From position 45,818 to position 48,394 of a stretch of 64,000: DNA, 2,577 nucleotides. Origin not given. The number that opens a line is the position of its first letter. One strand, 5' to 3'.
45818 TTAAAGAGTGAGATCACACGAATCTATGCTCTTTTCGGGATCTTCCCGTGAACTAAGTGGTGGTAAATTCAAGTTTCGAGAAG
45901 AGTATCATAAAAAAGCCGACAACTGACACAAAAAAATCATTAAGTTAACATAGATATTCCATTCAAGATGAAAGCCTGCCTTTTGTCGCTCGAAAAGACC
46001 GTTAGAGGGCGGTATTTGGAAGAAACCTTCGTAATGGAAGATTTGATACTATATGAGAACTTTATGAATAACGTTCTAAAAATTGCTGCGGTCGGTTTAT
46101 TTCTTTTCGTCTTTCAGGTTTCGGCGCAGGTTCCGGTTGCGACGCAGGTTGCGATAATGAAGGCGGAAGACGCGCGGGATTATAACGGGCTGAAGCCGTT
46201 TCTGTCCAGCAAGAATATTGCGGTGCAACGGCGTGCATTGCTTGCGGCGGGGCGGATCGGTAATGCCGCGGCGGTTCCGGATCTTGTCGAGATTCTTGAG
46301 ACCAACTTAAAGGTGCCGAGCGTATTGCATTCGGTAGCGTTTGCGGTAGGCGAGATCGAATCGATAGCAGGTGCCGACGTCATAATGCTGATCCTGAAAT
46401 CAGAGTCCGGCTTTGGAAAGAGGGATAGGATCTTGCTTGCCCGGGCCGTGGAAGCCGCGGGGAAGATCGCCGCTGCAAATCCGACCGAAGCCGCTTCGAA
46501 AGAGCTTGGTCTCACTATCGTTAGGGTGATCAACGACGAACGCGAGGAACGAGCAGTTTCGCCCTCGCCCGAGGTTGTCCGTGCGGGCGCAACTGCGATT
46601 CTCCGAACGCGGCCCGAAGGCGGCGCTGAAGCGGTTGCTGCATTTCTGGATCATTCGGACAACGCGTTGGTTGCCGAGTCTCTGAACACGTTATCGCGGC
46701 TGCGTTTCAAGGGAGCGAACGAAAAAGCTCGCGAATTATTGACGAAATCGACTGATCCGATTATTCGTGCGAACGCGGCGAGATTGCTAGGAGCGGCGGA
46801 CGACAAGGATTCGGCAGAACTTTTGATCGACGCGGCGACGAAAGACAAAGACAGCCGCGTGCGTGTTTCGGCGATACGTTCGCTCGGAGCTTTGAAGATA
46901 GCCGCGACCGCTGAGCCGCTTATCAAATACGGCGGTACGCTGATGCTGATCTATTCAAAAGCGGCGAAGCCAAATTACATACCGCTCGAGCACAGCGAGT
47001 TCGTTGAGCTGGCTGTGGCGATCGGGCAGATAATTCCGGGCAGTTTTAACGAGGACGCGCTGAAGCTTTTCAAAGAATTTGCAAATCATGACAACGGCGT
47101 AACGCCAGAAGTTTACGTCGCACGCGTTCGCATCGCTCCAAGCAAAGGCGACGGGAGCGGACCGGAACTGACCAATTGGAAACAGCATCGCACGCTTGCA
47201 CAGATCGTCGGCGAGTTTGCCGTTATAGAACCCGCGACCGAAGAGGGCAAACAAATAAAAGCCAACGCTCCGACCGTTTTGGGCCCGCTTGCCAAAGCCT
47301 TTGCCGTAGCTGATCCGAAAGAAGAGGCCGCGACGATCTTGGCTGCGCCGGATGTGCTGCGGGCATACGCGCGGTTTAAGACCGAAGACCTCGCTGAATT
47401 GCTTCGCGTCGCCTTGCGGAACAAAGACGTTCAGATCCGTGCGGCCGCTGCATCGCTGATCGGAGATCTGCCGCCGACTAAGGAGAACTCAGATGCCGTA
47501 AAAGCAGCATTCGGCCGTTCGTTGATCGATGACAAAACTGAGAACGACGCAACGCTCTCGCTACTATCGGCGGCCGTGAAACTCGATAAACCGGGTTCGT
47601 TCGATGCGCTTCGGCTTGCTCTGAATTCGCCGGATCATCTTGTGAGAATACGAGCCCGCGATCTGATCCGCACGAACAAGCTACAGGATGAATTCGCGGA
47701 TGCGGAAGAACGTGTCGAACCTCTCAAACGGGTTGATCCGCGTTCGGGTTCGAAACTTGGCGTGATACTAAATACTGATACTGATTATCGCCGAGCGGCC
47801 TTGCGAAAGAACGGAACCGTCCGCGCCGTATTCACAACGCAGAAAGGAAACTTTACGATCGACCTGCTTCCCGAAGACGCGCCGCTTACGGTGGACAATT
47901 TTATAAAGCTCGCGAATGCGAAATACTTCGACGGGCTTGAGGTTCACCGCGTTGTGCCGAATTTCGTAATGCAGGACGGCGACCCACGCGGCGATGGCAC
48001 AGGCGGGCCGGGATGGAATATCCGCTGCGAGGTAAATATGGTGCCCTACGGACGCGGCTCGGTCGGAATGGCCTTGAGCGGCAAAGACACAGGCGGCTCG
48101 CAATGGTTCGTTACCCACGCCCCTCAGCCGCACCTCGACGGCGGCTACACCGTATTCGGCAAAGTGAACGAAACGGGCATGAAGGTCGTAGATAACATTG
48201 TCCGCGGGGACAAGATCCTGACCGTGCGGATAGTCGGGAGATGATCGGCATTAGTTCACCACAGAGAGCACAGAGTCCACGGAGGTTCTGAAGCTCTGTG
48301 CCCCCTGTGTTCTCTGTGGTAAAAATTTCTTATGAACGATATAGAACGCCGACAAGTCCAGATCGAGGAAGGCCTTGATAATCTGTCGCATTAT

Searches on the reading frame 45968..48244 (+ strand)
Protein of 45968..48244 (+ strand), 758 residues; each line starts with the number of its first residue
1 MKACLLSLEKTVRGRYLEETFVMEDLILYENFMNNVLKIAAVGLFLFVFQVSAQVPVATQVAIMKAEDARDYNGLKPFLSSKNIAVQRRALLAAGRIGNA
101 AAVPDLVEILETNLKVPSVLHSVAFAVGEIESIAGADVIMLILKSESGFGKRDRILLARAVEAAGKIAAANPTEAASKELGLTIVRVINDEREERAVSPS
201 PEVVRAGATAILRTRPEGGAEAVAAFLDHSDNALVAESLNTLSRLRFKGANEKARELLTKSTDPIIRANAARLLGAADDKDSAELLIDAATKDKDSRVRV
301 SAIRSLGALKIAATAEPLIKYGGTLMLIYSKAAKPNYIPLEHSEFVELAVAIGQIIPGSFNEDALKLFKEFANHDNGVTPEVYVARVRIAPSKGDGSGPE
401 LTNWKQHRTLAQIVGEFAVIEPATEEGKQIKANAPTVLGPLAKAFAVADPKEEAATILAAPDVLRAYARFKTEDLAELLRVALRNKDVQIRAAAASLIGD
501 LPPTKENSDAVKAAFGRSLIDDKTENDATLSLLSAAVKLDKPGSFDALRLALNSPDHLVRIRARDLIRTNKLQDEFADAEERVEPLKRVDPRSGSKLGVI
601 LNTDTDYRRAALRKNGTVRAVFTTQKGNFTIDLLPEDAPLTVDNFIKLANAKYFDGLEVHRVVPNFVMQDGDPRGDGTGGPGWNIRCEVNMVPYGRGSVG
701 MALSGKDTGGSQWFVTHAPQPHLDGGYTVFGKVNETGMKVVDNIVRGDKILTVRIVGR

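Call 8: search_protein_families(library=pfam, proteins=[window:45968-48244:+], max_evalue=0.01)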
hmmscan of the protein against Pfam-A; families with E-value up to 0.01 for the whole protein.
window:45968-48244:+ (758 aa): 4 families
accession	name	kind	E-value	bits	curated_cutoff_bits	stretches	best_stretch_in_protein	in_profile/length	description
PF00160.26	Pro_isomerase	-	2.2e-34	119.5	21.7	1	622-748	4-141/159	Cyclophilin type peptidyl-prolyl cis-trans isomerase/CLD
PF13646.12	HEAT_2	-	5.1e-21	75.2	27.7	2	254-320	4-69/88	HEAT repeats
PF02985.28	HEAT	-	1.1e-05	25.7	23.5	0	287-309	6-27/31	HEAT repeat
PF03130.22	HEAT_PBS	-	6.4e-05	23.6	20.9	0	298-320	1-23/27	PBS lyase HEAT-like repeat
